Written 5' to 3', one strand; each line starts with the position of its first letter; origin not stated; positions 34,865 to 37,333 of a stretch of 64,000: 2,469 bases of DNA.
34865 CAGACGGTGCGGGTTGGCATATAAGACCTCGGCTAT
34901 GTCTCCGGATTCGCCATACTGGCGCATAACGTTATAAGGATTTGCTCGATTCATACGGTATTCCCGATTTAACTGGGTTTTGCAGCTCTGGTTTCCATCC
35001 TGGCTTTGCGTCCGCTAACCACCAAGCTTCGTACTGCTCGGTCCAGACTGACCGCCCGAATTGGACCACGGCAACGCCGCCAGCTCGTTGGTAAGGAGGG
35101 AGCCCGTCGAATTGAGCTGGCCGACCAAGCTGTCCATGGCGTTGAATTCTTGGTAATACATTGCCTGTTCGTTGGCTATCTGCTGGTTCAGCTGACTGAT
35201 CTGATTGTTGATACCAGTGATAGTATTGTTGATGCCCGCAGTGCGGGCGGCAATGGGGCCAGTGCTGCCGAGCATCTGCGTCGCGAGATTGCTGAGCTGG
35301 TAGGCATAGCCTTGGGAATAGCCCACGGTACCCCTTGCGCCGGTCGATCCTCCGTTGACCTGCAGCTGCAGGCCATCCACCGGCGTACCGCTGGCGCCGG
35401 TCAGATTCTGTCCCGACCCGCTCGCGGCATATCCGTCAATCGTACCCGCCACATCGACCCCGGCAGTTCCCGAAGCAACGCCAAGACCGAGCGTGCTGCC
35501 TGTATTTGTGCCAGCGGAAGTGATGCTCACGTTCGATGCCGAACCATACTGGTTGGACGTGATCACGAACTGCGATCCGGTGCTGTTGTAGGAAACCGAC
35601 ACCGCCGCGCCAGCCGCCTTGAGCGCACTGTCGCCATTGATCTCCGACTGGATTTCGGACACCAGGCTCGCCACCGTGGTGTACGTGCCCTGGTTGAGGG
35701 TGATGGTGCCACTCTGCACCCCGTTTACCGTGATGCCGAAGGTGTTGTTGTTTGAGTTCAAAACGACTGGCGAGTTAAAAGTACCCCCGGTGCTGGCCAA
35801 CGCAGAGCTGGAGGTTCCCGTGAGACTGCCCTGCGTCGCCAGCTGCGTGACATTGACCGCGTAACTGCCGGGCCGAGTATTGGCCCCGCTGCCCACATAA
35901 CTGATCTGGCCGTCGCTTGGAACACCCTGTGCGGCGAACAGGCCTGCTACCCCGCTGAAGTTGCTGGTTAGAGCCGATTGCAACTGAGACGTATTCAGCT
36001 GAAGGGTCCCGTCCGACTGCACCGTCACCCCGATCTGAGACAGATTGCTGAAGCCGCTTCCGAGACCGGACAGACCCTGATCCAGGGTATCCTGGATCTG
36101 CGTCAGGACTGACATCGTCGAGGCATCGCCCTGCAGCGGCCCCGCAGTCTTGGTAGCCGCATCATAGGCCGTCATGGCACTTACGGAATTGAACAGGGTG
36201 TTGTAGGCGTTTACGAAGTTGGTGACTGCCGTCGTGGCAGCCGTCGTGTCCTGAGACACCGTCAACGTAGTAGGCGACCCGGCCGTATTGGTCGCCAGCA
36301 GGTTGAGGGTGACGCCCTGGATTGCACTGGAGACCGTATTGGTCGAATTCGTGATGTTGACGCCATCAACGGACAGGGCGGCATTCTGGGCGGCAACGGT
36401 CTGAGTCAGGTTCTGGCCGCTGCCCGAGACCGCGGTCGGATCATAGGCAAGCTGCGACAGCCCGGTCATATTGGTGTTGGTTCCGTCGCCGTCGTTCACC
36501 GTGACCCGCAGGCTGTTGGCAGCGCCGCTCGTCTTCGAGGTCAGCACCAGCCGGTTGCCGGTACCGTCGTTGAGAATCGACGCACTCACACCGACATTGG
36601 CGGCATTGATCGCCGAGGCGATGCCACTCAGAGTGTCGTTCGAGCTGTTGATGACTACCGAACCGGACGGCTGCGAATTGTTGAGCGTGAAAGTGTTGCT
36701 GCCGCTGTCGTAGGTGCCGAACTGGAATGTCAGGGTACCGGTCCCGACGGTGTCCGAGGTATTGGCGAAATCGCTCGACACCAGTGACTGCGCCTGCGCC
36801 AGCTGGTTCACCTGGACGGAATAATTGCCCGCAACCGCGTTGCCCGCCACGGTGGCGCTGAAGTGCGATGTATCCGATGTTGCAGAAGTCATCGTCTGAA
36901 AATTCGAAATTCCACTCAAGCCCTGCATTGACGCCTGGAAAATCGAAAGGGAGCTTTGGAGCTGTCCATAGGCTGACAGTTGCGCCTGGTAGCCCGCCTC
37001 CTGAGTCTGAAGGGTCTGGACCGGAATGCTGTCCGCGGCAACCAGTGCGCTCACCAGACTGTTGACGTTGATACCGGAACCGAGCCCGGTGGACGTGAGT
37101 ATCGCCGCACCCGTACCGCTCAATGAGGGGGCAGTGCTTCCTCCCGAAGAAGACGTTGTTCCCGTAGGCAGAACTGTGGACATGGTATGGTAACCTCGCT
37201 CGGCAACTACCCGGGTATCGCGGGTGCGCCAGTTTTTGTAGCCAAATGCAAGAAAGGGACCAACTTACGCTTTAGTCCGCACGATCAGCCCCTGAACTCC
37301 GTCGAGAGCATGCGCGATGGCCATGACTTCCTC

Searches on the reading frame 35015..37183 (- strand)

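Call 43: search_protein_families(library=pfam, proteins=[window:35015-37183:-], max_evalue=0.00001)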
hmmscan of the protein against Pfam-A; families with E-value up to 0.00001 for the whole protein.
window:35015-37183:- (722 aa): 2 families
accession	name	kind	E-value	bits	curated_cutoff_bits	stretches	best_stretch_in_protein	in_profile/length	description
PF07195.17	FliD_C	-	1.7e-48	165.6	25.4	2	265-446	1-162/236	Flagellar hook-associated protein 2 C-terminus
PF02465.23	FliD_N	-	6.2e-26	91.3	24.8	1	36-132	1-97/97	Flagellar hook-associated protein 2 N-terminus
